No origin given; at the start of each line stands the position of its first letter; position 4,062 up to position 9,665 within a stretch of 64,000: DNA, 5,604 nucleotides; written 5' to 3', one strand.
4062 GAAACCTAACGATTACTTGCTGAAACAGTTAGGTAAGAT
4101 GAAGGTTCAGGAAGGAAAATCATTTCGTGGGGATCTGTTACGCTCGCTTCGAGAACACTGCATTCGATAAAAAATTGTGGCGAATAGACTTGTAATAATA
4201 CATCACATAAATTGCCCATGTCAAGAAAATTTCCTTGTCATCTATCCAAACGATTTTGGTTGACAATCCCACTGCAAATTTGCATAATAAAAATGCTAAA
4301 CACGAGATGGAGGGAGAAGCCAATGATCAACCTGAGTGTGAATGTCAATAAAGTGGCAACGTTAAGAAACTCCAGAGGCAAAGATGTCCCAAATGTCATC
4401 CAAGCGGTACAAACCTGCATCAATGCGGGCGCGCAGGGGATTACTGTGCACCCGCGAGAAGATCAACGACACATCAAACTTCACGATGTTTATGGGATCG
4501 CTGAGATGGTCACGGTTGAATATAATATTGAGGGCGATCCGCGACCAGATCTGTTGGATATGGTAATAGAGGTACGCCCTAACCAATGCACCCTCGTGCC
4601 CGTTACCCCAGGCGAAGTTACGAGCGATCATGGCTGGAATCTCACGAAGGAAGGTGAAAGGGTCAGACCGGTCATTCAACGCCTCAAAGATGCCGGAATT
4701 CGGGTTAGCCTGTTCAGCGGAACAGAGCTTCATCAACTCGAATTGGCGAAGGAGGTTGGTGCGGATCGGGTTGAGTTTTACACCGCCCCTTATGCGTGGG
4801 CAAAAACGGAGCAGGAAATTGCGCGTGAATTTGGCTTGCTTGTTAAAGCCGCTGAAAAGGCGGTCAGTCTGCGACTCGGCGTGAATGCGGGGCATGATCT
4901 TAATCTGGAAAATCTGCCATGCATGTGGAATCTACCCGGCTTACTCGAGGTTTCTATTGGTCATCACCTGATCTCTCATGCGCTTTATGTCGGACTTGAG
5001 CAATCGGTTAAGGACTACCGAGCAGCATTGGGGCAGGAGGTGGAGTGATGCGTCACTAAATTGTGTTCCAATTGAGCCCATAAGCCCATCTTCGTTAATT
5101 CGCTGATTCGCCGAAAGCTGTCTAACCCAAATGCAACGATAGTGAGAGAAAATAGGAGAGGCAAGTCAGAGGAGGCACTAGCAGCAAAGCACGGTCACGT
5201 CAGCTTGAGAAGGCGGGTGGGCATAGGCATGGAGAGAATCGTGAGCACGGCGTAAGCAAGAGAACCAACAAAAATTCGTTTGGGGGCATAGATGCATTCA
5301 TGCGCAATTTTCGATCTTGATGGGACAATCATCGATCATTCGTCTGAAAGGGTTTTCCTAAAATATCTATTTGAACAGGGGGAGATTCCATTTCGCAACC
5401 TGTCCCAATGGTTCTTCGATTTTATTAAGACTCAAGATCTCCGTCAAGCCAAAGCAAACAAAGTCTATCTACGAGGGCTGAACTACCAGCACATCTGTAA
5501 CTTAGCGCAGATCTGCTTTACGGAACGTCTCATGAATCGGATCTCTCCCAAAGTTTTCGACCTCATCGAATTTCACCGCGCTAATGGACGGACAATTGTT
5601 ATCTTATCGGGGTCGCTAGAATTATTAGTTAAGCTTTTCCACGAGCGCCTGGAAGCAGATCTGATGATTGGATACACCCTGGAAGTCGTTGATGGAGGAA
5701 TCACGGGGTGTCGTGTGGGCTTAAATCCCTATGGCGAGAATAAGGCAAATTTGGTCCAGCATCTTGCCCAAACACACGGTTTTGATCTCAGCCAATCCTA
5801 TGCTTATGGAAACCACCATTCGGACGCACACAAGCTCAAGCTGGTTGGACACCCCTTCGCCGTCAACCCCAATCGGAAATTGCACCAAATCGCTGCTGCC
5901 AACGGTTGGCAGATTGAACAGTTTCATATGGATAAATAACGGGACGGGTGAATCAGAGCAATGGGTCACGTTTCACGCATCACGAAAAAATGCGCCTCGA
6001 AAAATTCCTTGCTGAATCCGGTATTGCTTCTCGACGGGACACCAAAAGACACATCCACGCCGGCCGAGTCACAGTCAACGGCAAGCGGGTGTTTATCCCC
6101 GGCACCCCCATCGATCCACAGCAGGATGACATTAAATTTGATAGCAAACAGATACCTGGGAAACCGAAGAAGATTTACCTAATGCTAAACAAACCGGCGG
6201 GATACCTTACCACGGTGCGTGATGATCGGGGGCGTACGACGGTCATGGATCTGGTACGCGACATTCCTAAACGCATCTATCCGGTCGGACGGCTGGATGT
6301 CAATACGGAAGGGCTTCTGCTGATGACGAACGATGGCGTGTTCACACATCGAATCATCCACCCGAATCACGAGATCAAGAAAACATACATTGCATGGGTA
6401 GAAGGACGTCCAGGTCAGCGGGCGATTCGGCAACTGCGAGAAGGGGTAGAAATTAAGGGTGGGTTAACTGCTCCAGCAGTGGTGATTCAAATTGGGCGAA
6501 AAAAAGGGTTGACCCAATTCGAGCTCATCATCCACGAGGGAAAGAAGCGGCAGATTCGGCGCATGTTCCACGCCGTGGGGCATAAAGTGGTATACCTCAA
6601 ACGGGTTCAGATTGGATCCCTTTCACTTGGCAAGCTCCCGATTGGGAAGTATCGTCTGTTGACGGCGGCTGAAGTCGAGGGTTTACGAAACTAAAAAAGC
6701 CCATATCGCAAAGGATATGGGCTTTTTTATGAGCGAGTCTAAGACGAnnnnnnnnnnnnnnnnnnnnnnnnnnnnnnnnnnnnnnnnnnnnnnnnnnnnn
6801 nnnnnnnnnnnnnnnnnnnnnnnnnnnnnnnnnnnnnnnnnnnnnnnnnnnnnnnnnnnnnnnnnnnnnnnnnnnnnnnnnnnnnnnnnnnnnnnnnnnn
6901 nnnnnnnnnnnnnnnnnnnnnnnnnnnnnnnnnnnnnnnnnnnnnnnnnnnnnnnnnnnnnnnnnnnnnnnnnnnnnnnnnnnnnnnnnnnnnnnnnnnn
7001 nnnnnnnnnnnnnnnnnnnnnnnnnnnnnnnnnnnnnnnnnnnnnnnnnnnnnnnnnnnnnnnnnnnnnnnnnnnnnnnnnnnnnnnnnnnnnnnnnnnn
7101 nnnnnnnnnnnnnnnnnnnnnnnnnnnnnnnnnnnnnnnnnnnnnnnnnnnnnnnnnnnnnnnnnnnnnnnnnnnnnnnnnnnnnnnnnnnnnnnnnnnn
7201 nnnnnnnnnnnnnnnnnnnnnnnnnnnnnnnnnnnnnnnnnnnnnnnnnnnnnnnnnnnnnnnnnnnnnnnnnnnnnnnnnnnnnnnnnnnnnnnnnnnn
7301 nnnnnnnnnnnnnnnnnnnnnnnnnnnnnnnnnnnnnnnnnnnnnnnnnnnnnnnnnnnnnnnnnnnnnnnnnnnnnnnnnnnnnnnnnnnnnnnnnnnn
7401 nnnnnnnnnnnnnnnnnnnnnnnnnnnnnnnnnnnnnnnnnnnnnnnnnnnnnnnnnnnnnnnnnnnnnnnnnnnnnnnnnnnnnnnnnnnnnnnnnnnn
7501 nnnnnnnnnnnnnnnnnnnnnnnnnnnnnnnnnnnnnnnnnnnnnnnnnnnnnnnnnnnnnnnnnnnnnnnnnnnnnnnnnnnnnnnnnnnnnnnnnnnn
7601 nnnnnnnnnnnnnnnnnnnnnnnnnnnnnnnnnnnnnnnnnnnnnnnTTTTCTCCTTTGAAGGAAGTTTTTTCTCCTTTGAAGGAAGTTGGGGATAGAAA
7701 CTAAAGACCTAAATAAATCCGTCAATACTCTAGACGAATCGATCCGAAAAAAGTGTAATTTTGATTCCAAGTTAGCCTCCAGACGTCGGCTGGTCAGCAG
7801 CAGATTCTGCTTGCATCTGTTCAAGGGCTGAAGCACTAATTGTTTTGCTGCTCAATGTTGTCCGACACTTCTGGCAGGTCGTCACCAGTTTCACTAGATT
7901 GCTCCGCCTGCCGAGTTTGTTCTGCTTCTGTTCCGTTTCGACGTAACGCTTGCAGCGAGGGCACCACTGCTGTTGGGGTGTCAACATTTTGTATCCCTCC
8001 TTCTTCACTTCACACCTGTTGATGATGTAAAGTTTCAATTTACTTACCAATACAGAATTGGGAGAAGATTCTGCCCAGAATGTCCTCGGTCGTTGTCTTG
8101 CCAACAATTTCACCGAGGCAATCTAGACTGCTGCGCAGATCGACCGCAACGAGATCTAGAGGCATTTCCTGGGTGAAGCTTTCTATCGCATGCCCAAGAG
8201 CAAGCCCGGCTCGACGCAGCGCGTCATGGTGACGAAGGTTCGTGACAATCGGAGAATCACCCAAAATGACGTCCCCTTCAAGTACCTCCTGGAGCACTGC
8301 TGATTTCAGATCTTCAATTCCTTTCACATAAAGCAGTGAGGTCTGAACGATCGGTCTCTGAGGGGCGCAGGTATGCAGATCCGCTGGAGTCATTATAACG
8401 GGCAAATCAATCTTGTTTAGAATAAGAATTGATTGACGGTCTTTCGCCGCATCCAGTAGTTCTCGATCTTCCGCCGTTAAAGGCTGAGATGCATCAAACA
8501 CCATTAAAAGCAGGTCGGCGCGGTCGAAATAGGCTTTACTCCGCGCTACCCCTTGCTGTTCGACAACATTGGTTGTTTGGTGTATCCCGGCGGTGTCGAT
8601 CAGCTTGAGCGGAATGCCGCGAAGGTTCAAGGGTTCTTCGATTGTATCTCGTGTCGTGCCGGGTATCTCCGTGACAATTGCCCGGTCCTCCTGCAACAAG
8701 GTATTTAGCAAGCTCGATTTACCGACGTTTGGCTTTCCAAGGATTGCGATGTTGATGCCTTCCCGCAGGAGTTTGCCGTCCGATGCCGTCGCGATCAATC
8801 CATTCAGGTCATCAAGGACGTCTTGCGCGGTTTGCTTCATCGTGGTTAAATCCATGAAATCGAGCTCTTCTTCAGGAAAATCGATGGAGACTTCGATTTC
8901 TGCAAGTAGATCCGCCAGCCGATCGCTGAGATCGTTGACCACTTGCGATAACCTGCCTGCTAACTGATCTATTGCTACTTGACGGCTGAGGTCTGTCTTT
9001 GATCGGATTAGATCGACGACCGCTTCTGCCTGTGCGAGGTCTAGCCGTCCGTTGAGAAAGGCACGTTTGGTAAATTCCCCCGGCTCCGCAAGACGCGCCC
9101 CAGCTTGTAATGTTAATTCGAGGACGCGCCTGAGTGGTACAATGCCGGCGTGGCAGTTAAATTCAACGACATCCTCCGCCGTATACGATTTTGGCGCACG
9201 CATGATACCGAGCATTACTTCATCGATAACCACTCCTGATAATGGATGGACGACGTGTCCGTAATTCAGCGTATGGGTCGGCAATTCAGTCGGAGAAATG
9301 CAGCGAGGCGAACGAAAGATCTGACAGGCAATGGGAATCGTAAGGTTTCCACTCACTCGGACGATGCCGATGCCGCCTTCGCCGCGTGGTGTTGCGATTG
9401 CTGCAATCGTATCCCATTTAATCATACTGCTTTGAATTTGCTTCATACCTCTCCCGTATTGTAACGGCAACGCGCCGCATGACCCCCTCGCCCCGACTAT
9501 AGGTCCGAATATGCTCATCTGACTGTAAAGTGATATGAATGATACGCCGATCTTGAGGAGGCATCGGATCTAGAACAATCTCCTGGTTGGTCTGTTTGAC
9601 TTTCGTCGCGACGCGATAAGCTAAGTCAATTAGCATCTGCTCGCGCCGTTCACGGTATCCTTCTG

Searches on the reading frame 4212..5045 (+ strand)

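Call 39: search_protein_families(library=pfam, proteins=[window:4212-5045:+], max_evalue=0.0001)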
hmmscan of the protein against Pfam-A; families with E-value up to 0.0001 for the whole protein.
window:4212-5045:+ (278 aa): 1 family
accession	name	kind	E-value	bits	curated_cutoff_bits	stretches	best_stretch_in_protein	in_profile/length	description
PF03740.19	PdxJ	-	9.7e-86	287.1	24.5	1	40-272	1-233/234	Pyridoxal phosphate biosynthesis protein PdxJ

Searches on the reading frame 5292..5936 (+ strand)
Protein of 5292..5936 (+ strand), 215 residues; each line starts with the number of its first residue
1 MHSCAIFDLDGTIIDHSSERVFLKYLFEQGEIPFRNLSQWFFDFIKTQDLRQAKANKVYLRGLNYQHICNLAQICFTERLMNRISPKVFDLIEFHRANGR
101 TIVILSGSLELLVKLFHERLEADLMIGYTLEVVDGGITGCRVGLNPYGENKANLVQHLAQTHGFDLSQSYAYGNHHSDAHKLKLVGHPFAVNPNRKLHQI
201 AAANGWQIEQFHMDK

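Call 39: search_protein_families(library=pfam, proteins=[window:5292-5936:+], max_evalue=0.0001)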
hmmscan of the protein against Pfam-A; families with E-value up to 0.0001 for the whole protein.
window:5292-5936:+ (215 aa): 3 families
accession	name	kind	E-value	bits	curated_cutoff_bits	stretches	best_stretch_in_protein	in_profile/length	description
PF12710.13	HAD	-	7.1e-27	95.5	27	1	5-179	1-185/189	haloacid dehalogenase-like hydrolase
PF08282.18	Hydrolase_3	-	7.8e-06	26.2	20.9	0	144-192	181-229/255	haloacid dehalogenase-like hydrolase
PF00702.32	Hydrolase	-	2.5e-05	25.2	26.4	1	4-178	3-183/191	haloacid dehalogenase-like hydrolase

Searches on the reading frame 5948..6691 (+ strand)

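Call 39: search_protein_families(library=pfam, proteins=[window:5948-6691:+], max_evalue=0.0001)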
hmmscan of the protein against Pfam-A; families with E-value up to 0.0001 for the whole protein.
window:5948-6691:+ (248 aa): 2 families
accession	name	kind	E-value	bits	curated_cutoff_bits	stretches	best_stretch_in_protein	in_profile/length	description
PF00849.27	PseudoU_synth_2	-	7.7e-22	78.6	26.8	1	77-209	2-152/152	RNA pseudouridylate synthase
PF01479.30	S4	-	2e-09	37.5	22.8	1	15-58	1-45/48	S4 domain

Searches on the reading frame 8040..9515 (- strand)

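Call 39: search_protein_families(library=pfam, proteins=[window:8040-9515:-], max_evalue=0.0001)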
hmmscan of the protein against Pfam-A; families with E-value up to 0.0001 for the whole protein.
window:8040-9515:- (491 aa): 5 families
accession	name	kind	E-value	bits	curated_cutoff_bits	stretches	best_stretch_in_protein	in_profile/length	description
PF12631.12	MnmE_helical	-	2e-58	198.4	40.1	1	160-488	1-211/211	MnmE helical domain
PF10396.14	TrmE_N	-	2.6e-40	137.7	29.8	1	36-157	1-117/117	GTP-binding protein TrmE N-terminus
PF01926.29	MMR_HSR1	-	1.3e-27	96.5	21.9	1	255-368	1-113/113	50S ribosome-binding GTPase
PF02421.24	FeoB_N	-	2.3e-12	47.1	27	1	255-345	2-91/156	Ferrous iron transport protein B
PF00350.29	Dynamin_N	-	6.6e-09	36.5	27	0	300-362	100-158/168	Dynamin family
